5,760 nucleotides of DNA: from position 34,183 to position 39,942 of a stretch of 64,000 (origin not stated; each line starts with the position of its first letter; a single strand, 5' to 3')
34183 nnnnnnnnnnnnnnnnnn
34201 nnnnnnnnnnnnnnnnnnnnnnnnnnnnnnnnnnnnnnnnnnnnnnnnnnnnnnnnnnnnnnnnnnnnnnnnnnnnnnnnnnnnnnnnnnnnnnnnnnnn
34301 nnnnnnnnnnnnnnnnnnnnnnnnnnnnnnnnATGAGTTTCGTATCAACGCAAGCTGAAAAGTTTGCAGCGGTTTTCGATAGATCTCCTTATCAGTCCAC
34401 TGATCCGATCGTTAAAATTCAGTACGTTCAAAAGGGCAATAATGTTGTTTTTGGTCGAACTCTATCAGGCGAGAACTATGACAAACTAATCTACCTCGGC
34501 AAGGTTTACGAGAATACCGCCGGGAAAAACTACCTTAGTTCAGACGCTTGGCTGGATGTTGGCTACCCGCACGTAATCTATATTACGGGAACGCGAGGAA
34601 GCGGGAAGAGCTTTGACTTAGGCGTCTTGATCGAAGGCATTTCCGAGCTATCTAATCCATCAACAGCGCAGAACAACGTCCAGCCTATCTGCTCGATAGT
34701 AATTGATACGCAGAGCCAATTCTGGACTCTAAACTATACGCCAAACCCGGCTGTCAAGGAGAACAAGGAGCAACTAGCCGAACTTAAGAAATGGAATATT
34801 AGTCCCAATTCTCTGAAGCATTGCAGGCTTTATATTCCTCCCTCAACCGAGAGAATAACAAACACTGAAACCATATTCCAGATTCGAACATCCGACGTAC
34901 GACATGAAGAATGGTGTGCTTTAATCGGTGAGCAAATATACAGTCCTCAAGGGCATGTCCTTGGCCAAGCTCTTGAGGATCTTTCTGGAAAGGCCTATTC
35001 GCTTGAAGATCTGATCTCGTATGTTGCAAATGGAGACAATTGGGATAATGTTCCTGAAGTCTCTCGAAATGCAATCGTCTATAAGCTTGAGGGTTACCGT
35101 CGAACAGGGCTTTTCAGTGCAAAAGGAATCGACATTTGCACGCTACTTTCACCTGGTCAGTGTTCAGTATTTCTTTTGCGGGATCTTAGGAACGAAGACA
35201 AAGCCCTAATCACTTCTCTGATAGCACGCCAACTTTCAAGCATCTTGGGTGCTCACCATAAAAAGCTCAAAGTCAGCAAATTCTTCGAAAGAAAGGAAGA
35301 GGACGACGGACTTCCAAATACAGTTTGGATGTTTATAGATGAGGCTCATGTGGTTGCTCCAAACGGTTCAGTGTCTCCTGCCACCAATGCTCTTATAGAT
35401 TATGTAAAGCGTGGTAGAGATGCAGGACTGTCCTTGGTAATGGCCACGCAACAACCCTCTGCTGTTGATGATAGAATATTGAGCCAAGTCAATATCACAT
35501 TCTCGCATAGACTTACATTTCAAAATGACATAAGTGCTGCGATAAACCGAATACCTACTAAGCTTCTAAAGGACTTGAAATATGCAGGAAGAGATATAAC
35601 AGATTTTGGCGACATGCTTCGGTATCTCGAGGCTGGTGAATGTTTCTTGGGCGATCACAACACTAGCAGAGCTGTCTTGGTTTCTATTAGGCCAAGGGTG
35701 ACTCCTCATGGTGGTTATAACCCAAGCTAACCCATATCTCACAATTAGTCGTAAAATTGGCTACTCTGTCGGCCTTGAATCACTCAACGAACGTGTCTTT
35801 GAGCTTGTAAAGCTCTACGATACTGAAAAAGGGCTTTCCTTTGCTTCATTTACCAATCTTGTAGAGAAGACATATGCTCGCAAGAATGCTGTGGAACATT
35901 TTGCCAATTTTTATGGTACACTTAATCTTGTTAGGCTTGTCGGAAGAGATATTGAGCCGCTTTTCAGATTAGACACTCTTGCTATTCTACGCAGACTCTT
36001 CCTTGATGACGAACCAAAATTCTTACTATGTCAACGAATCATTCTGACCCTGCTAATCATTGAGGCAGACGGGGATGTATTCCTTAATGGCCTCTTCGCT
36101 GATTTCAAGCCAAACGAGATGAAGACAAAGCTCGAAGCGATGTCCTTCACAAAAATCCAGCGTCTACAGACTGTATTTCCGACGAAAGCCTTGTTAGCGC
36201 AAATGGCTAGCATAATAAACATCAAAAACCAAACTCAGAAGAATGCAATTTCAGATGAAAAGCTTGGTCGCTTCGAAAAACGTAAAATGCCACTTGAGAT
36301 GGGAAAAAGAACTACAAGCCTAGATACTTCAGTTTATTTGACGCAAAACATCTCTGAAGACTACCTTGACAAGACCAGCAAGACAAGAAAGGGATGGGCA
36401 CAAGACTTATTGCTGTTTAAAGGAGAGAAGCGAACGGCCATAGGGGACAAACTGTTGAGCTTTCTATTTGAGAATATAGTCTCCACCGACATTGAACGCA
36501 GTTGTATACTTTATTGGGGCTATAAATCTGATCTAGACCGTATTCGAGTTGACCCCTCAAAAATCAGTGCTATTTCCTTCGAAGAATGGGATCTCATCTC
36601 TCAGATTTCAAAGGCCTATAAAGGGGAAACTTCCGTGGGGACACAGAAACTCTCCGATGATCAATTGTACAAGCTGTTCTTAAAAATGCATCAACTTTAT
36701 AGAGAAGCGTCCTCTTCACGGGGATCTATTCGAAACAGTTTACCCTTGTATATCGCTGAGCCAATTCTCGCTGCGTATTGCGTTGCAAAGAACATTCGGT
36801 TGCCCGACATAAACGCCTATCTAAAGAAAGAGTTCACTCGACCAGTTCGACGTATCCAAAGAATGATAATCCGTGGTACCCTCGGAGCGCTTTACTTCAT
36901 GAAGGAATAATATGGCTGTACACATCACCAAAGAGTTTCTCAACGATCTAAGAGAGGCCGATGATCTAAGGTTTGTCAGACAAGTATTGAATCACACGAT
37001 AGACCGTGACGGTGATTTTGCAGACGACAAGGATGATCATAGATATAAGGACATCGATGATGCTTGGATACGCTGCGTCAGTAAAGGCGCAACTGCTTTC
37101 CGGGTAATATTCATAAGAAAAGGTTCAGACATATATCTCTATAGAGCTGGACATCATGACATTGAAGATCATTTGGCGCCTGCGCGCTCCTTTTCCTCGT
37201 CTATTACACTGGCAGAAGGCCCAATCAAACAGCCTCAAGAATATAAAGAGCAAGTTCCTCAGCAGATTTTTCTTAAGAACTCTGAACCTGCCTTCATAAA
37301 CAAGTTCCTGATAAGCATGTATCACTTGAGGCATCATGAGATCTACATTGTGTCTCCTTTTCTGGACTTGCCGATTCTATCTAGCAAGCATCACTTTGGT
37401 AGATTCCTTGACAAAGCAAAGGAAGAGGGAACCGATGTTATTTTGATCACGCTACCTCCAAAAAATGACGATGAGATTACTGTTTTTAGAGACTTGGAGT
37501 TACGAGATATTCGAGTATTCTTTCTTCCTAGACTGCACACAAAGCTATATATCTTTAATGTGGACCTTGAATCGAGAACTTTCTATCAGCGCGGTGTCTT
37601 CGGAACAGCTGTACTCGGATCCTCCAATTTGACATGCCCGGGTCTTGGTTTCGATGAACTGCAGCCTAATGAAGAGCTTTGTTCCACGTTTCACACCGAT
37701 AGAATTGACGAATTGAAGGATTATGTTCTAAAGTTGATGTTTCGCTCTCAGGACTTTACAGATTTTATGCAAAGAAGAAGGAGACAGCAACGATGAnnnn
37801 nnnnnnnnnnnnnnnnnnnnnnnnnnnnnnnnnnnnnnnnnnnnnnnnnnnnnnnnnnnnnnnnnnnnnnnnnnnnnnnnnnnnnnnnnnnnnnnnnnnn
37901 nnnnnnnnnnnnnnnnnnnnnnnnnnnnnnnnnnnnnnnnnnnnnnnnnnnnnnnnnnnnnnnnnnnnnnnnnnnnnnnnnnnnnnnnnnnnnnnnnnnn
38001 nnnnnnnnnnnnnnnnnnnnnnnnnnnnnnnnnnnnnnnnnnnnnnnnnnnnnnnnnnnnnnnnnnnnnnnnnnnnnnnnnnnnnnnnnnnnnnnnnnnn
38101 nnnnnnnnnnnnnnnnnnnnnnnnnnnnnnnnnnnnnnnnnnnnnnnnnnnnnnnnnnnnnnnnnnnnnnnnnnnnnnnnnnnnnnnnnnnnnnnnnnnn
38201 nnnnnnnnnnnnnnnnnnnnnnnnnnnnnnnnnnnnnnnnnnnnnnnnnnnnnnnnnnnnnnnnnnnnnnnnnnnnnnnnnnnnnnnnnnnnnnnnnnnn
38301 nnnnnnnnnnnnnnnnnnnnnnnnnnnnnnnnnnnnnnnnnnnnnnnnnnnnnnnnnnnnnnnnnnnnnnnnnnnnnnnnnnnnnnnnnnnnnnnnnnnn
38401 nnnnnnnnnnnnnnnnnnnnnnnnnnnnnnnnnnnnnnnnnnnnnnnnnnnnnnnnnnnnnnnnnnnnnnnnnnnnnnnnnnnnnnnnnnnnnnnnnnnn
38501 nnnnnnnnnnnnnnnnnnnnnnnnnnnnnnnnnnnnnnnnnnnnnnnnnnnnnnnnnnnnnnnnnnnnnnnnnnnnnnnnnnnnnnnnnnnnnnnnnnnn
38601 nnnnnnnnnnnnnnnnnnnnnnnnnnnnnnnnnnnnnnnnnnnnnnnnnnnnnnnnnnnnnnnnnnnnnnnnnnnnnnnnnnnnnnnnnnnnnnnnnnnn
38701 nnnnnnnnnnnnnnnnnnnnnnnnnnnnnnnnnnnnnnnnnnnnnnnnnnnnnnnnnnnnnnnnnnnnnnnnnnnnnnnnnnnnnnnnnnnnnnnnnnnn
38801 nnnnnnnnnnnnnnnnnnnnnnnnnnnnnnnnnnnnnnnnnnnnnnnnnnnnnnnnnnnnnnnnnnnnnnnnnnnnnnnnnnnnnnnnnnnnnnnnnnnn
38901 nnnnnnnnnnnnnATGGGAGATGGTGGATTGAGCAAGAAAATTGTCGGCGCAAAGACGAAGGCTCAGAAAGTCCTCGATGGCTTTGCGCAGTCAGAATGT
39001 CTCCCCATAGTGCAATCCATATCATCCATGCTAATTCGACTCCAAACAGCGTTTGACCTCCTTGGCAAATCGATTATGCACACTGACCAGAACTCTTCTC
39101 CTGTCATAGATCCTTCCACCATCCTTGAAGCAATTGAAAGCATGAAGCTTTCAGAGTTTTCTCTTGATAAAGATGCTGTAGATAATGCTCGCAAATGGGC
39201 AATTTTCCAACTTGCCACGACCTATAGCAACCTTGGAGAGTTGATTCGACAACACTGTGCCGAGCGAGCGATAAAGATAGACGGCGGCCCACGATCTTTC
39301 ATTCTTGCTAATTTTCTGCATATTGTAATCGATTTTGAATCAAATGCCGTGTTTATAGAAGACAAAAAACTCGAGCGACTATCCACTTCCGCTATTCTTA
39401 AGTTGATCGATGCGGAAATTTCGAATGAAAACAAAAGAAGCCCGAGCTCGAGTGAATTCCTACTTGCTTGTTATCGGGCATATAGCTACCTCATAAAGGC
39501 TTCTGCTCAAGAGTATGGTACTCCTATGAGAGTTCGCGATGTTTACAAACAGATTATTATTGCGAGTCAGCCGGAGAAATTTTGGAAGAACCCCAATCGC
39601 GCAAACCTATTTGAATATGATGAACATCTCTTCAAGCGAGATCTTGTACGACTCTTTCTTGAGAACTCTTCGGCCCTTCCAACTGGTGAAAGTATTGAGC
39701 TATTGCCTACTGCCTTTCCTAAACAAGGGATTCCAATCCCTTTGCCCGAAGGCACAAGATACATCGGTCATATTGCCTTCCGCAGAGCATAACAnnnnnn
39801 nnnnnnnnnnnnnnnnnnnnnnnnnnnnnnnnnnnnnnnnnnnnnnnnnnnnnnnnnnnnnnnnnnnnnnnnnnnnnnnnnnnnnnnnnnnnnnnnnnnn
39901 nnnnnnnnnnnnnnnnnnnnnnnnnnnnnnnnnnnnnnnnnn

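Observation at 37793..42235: Three paralogous BrxC/BrxD(DUF2791)-like NTPases with no BREX core genes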

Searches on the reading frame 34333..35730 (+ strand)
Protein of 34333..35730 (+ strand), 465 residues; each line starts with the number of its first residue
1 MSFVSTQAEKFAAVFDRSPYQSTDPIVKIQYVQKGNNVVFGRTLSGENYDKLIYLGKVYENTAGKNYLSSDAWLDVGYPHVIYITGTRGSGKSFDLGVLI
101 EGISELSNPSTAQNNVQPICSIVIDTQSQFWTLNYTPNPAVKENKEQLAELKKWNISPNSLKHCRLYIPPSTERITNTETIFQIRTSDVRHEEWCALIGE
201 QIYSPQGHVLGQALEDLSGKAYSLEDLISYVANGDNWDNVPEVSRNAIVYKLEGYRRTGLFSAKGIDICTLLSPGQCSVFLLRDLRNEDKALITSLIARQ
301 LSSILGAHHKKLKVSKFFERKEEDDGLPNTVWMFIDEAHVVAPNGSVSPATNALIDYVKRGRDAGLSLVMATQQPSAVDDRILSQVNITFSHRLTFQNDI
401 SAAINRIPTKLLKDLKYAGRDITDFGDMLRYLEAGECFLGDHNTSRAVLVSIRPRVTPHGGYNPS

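Call 4: search_protein_families(library=pfam, proteins=[window:34333-35730:+], max_evalue=0.1)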
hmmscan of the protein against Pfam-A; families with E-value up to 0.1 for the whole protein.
window:34333-35730:+ (465 aa): 3 families
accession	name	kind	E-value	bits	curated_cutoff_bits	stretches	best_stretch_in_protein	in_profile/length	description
PF01935.23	DUF87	-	5.5e-07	30.3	23.2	1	84-300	28-219/220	Helicase HerA, central domain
PF05872.18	HerA_C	-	0.0041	16.3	22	1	330-394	258-321/502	Helicase HerA-like C-terminal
PF05707.18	Zot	-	0.036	13.9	20.3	1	329-392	81-145/197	Zonular occludens toxin (Zot)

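Call 5: search_protein_families(library=padloc, proteins=[window:34333-35730:+], max_evalue=0.1)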
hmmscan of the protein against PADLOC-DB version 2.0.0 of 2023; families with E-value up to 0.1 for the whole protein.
window:34333-35730:+ (465 aa): 14 families
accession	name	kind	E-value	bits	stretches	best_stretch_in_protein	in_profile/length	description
PDLC04140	mad8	-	4.1e-19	67.2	1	65-461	13-308/314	mads_8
PDLC04105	HerA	-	4.8e-14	49.8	1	330-437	419-520/576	-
PDLC04106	HerA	-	3.5e-11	40.3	1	357-408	544-595/667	-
PDLC02188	HerA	-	1.9e-10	38.2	1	292-439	394-529/578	-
PDLC04103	HerA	-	3.4e-10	36.9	1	330-402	441-517/579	-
PDLC04104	HerA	-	5.8e-09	33.2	1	331-411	221-306/379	-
PDLC04097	HerA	-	2.5e-07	27.7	1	323-409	467-560/618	-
PDLC02185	HerA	-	7.5e-07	26.2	1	333-402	449-522/585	-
PDLC04100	HerA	-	1.2e-06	25.5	1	353-403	467-517/580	-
PDLC04098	HerA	-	4.5e-06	23.5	1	333-401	530-606/686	-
PDLC01055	HerA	-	1.6e-05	21.9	1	324-393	414-482/532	Type III coevolved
PDLC04102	HerA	-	7.5e-05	19.2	1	331-402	506-580/654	-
PDLC04694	PDC-M53A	-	0.016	12.4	1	206-253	193-240/331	-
PDLC04107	HerA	-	0.017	12.1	1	33-110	126-200/306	-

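Call 6: search_protein_families(library=ncbifam, proteins=[window:34333-35730:+], max_evalue=0.1)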
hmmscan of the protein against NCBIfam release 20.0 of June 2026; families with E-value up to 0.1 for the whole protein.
window:34333-35730:+ (465 aa): 9 families
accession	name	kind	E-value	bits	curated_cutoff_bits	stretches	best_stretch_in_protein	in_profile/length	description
NF042944.1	HerA_antiphage_2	equivalog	2e-08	33.5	850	1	292-402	394-503/576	anti-phage-associated helicase HerA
NF040819.1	helicase_HerA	equivalog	4e-08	32.2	970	1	315-414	387-490/561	DNA double-strand break repair helicase HerA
NF042943.1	HerA_antiphage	equivalog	3.9e-06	25.7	800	1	335-403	439-511/566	anti-phage-associated helicase HerA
NF040937.1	HerA_Thermprot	equivalog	4e-06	25.5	800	1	294-387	323-407/487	DNA double-strand break repair helicase HerA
NF045975.1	VirB4_plasma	equivalog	0.00055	17.7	590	1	297-376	733-805/894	Mbov_0397 family ICE element conjugal transfer ATPase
NF041017.1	DNA_import_CedB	equivalog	0.0026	16.4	700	1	329-376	472-517/590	DNA import protein CedB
TIGR03925.1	T7SS_EccC_b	equivalog_domain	0.0035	15.7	346.55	0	330-376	459-503/564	type VII secretion protein EccCb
NF033849.1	ser_rich_anae_1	subfamily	0.0053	14.1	650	1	351-408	1047-1104/1163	serine-rich protein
TIGR03928.1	T7_EssCb_Firm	equivalog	0.031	11.8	778.4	1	327-406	913-991/1296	type VII secretion protein EssC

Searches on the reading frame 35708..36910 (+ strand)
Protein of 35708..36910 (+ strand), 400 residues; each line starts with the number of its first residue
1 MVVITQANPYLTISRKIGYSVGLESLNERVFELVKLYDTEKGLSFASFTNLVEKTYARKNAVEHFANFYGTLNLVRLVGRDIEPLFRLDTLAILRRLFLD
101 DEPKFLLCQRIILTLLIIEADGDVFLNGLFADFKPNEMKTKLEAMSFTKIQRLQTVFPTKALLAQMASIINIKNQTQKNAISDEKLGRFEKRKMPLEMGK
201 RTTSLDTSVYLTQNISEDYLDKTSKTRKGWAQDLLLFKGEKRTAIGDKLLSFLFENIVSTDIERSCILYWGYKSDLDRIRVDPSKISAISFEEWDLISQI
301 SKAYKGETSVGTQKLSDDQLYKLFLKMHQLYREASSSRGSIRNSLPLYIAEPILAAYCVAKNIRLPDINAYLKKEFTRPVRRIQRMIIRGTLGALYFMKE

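Call 4: search_protein_families(library=pfam, proteins=[window:35708-36910:+], max_evalue=0.1)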
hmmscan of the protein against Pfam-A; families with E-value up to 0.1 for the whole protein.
window:35708-36910:+ (400 aa): 1 family
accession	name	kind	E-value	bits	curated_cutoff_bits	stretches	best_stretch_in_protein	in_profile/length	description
PF06868.16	DUF1257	-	0.04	14.6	22.2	1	11-65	28-82/103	Protein of unknown function (DUF1257)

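Call 5: search_protein_families(library=padloc, proteins=[window:35708-36910:+], max_evalue=0.1)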
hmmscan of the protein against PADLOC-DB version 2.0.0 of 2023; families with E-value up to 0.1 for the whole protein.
window:35708-36910:+ (400 aa): 0 families

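Call 6: search_protein_families(library=ncbifam, proteins=[window:35708-36910:+], max_evalue=0.1)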
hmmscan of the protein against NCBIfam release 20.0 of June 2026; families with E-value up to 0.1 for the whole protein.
window:35708-36910:+ (400 aa): 1 family
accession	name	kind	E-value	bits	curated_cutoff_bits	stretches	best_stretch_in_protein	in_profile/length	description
TIGR02895.1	spore_sigI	equivalog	0.02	14.6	185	1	6-54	30-74/219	RNA polymerase sigma-I factor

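Call 79: search_solved_structures(query=A6, max_evalue=5)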
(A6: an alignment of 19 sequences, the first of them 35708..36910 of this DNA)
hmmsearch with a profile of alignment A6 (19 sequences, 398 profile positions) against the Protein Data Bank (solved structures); distinct sequences matched with E-value up to 5: 5.
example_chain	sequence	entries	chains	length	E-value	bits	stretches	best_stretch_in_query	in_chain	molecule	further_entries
7enc_g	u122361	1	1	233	0.19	14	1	124-170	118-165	Mediator of RNA polymerase II transcription subunit 7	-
7ena_g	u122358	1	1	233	0.19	14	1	124-170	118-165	Mediator of RNA polymerase II transcription subunit 7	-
7emf_G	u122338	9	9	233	0.19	14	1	124-170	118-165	Mediator of RNA polymerase II transcription subunit 7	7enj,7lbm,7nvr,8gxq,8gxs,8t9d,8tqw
6w1s_D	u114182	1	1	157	0.2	13.9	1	124-170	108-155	Mediator of RNA polymerase II transcription subunit 7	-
8t1i_D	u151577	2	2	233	0.24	13.7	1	124-170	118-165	Mediator of RNA polymerase II transcription subunit 7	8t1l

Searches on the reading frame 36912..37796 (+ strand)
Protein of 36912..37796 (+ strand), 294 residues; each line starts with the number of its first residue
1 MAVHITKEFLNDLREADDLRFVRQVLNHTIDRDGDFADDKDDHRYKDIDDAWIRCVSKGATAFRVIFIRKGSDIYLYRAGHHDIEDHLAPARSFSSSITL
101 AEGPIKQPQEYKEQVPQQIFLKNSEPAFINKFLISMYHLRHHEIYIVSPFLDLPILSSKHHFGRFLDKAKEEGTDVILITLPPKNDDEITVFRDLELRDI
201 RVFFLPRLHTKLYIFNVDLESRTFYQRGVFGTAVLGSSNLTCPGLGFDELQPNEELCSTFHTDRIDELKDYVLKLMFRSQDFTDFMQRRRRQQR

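Call 4: search_protein_families(library=pfam, proteins=[window:36912-37796:+], max_evalue=0.1)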
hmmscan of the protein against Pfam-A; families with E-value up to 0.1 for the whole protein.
window:36912-37796:+ (294 aa): 2 families
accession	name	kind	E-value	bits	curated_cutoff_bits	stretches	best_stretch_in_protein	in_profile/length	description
PF13091.12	PLDc_2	-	0.00057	20.2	27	1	142-262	10-117/132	PLD-like domain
PF09565.16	RE_NgoFVII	-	0.012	15.4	23.8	1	202-275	87-148/162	NgoFVII restriction endonuclease N-terminal PLD domain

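Call 5: search_protein_families(library=padloc, proteins=[window:36912-37796:+], max_evalue=0.1)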
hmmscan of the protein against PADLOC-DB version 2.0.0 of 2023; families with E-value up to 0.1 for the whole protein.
window:36912-37796:+ (294 aa): 0 families

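Call 6: search_protein_families(library=ncbifam, proteins=[window:36912-37796:+], max_evalue=0.1)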
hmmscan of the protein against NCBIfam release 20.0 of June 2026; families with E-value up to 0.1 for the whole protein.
window:36912-37796:+ (294 aa): 0 families

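Call 81: search_protein_families(library=pfam, alignment_id=A8, max_evalue=0.05)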
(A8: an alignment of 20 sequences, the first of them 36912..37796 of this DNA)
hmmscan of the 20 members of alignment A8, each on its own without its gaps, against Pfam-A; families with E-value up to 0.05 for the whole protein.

A. member 1, window:36912-37796:+ (294 aa): 2 families
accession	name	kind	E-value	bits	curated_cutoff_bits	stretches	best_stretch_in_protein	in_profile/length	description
PF13091.12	PLDc_2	-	0.00057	20.2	27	1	142-262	10-117/132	PLD-like domain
PF09565.16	RE_NgoFVII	-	0.012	15.4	23.8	0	202-275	87-148/162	NgoFVII restriction endonuclease N-terminal PLD domain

B. families by the number of members that match (of 20 scanned): 3 families
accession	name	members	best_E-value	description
PF13091.12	PLDc_2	18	7.2e-08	PLD-like domain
PF09565.16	RE_NgoFVII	13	7.3e-05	NgoFVII restriction endonuclease N-terminal PLD domain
PF05016.21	ParE_toxin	1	0.03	ParE toxin of type II toxin-antitoxin system, parDE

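Call 82: search_solved_structures(query=A8, max_evalue=5)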
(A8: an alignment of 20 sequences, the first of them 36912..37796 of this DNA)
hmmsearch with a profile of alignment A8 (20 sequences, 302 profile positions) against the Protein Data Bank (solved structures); distinct sequences matched with E-value up to 5: 1.
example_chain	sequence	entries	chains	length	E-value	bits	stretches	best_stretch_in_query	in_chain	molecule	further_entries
9m0m_A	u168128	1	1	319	1.1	11.6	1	170-207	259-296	inorganic diphosphatase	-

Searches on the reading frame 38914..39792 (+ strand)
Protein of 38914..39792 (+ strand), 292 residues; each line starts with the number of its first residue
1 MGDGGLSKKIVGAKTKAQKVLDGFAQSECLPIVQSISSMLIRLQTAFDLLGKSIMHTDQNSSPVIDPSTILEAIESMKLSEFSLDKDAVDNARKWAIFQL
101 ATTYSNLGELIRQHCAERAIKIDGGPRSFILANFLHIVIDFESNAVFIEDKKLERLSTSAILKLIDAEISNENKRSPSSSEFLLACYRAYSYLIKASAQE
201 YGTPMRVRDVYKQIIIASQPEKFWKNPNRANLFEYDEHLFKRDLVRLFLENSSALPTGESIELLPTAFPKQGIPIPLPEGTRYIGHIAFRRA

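Call 4: search_protein_families(library=pfam, proteins=[window:38914-39792:+], max_evalue=0.1)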
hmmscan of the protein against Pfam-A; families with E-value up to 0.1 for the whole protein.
window:38914-39792:+ (292 aa): 0 families

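Call 5: search_protein_families(library=padloc, proteins=[window:38914-39792:+], max_evalue=0.1)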
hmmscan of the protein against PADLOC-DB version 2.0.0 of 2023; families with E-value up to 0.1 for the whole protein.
window:38914-39792:+ (292 aa): 0 families

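Call 6: search_protein_families(library=ncbifam, proteins=[window:38914-39792:+], max_evalue=0.1)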
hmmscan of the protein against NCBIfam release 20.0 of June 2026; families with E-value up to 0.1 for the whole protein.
window:38914-39792:+ (292 aa): 0 families

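Call 19: find_homologous_proteins(query=window:38914-39792:+, max_evalue=0.001)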
Query window:38914-39792:+ (292 aa): 1 proteins with E <= 0.001 among 972 candidates.
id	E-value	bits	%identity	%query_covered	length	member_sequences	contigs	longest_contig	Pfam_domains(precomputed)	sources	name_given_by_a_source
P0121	9.7e-184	627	100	98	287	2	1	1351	-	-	-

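Call 62: find_related_loci(query=A4, collection=metagenome_contigs, flank=10000)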
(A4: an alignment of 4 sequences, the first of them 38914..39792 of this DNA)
Query A4 (292 aa) in metagenome_contigs; peptide patterns used: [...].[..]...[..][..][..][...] (x = any residue, [..] = any of these).
116 stretches matched a pattern, but none encodes a relative of the query by tblastn (E <= 1e-3).

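Call 74: search_solved_structures(query=A5, max_evalue=5)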
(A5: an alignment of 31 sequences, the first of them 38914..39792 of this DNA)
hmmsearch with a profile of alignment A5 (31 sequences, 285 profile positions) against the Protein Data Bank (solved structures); distinct sequences matched with E-value up to 5: 5.
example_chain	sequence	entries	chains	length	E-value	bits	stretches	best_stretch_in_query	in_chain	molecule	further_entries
6m6t_A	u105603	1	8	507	0.088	15.2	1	18-128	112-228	4-alpha-glucanotransferase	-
1pug_A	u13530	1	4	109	0.1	14.9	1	18-112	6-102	Hypothetical UPF0133 protein ybaB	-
3tka_A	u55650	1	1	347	0.44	12.9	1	34-106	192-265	Ribosomal RNA small subunit methyltransferase H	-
8at3_E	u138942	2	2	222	1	11.7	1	47-132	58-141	HAUS augmin like complex subunit 2 L homeolog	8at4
1x5k_A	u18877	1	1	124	1.5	11.1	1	241-274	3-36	Neogenin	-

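Call 75: search_protein_families(library=pfam, alignment_id=A5, max_evalue=0.05)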
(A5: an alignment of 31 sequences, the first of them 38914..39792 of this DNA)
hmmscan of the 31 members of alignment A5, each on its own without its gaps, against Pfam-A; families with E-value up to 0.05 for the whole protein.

A. member 1, window:38914-39792:+ (292 aa): 0 families

B. families by the number of members that match (of 31 scanned): 4 families
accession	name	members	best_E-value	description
PF23218.1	PH_AIR9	1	3.9e-05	AIR9 PH-like domain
PF11997.14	DUF3492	1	0.021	Domain of unknown function (DUF3492)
PF03114.23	BAR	1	0.024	BAR domain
PF17765.7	MLTR_LBD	1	0.026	MmyB-like transcription regulator ligand binding domain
